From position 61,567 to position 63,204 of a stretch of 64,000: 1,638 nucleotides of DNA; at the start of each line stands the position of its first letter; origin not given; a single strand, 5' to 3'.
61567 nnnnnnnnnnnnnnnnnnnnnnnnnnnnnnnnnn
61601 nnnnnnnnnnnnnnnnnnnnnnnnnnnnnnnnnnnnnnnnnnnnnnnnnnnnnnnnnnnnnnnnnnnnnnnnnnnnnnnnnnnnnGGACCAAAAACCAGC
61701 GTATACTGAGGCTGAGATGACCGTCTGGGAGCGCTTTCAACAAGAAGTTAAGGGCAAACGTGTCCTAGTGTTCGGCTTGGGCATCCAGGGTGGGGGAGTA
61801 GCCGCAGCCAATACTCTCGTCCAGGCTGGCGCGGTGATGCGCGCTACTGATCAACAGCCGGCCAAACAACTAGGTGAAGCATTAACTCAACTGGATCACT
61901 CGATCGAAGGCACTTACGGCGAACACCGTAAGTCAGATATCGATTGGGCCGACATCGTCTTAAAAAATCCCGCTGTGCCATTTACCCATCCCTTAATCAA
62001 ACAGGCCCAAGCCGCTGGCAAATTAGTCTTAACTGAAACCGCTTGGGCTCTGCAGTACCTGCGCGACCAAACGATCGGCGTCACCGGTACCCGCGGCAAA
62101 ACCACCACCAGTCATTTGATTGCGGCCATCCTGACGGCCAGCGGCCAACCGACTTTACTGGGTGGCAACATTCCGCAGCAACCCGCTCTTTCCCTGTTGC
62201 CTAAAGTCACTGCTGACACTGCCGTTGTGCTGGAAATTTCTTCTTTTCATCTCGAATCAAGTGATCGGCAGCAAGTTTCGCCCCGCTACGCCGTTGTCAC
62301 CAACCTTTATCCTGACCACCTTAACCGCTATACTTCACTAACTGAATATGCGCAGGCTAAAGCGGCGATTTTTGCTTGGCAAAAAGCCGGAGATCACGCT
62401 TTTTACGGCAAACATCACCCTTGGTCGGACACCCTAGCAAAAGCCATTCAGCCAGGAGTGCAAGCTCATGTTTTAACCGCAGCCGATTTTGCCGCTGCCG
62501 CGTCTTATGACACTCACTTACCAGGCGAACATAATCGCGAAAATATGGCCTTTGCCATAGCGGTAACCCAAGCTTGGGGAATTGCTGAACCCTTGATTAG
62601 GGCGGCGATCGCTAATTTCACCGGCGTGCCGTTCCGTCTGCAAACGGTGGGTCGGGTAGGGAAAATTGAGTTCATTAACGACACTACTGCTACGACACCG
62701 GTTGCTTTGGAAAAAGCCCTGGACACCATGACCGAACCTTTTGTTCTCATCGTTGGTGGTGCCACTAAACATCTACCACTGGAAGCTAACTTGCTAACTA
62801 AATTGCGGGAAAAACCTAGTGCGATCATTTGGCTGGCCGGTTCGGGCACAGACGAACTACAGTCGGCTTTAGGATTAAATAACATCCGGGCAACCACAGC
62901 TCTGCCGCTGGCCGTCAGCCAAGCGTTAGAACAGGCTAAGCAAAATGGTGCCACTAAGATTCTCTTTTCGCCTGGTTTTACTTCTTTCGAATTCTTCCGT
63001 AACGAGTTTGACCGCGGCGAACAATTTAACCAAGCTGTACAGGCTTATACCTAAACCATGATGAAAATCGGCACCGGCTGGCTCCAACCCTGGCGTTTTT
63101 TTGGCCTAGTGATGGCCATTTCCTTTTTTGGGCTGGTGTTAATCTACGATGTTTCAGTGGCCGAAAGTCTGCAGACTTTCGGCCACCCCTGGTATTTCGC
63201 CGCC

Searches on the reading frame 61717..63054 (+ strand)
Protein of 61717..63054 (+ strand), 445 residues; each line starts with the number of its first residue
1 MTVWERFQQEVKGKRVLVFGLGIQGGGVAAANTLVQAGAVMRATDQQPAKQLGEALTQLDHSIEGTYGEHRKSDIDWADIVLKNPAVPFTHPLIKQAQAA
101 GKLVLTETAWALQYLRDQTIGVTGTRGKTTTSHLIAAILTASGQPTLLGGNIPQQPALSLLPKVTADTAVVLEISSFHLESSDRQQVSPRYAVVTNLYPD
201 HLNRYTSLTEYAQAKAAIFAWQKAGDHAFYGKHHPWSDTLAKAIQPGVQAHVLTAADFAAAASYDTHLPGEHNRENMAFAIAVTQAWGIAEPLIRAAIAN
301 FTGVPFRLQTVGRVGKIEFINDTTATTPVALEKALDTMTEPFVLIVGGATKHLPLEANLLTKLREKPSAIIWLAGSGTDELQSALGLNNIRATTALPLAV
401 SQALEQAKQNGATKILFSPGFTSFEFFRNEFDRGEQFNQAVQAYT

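Call 61: search_protein_families(library=pfam, proteins=[window:61717-63054:+], max_evalue=0.01)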
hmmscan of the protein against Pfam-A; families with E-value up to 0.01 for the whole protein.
window:61717-63054:+ (445 aa): 3 families
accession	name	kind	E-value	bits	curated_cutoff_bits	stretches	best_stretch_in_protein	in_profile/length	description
PF08245.18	Mur_ligase_M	-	1.9e-28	100.2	24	1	122-246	1-137/200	Mur ligase middle domain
PF21799.2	MurD-like_N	-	8e-08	32.9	27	1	14-104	1-86/88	Mur ligase MurD-like, N-terminal domain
PF02875.26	Mur_ligase_C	-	2.4e-05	25.6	28.4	1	307-410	2-118/127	Mur ligase, glutamate ligase domain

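Call 72: find_homologous_proteins(query=window:61717-63054:+, max_evalue=1e-20)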
Query window:61717-63054:+ (445 aa): 2694 proteins with E <= 1e-20 among 8000 candidates; the best 120 are listed.
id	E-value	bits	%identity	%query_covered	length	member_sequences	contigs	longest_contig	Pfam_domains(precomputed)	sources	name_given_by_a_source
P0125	4.1e-292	986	100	100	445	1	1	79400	PF08245.19,PF21799.3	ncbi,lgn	-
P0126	1.5e-175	602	62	99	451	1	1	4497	PF08245.19,PF21799.3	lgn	-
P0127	3.2e-173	595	62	99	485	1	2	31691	PF02875.27,PF08245.19,PF21799.3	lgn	-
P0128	5.0e-156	538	64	87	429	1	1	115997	PF08245.19,PF21799.3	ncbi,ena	-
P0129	8.6e-153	527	55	99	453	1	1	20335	PF02875.27,PF08245.19,PF21799.3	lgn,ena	-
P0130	1.8e-147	510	55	99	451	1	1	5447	PF08245.19,PF21799.3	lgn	-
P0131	1.9e-144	500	52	99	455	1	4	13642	PF02875.27,PF08245.19,PF21799.3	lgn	-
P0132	5.4e-139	482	51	98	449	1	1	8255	PF08245.19,PF21799.3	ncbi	-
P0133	6.8e-139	482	51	98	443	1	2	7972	PF08245.19,PF21799.3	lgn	-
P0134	2.2e-137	477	52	98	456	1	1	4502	PF02875.27,PF08245.19,PF21799.3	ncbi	-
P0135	4.0e-136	473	53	99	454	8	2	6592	PF02875.27,PF08245.19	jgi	jgi:UDP-N-acetylmuramoylalanine--D-glutamate ligase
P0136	4.1e-136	473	51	98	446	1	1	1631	PF02875.27,PF08245.19,PF21799.3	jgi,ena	-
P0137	4.3e-134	466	50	99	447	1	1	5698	PF08245.19,PF21799.3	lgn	-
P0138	3.5e-133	463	51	98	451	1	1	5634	PF08245.19,PF21799.3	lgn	-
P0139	2.0e-131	457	51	98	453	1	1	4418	PF08245.19,PF21799.3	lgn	-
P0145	3.7e-126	440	50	99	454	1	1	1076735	PF02875.27,PF08245.19,PF21799.3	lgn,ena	-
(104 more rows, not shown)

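Call 73: find_encoding_contigs(protein=P0145, flank=5000, max_places=3)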
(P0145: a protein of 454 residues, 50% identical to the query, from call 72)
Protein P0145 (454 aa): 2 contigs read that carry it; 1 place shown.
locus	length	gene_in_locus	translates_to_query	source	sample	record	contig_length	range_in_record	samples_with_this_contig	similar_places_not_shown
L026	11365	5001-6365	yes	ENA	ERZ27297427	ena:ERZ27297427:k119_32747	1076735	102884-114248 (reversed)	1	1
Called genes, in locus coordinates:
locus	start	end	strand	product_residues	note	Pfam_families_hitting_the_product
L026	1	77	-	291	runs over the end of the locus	-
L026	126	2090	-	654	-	PF01547:SBP_bac_1, PF13416:SBP_bac_8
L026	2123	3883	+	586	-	PF12229:PG_binding_4, PF04294:VanW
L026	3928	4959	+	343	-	PF00953:Glycos_transf_4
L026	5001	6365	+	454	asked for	PF21799:MurD-like_N, PF08245:Mur_ligase_M, PF02875:Mur_ligase_C (weak)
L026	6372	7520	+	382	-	PF01098:FTSW_RODA_SPOVE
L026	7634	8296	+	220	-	-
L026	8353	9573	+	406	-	-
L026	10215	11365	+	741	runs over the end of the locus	PF01326:PPDK_N, PF00391:PEP-utilizers, PF02896:PEP-utilizers_C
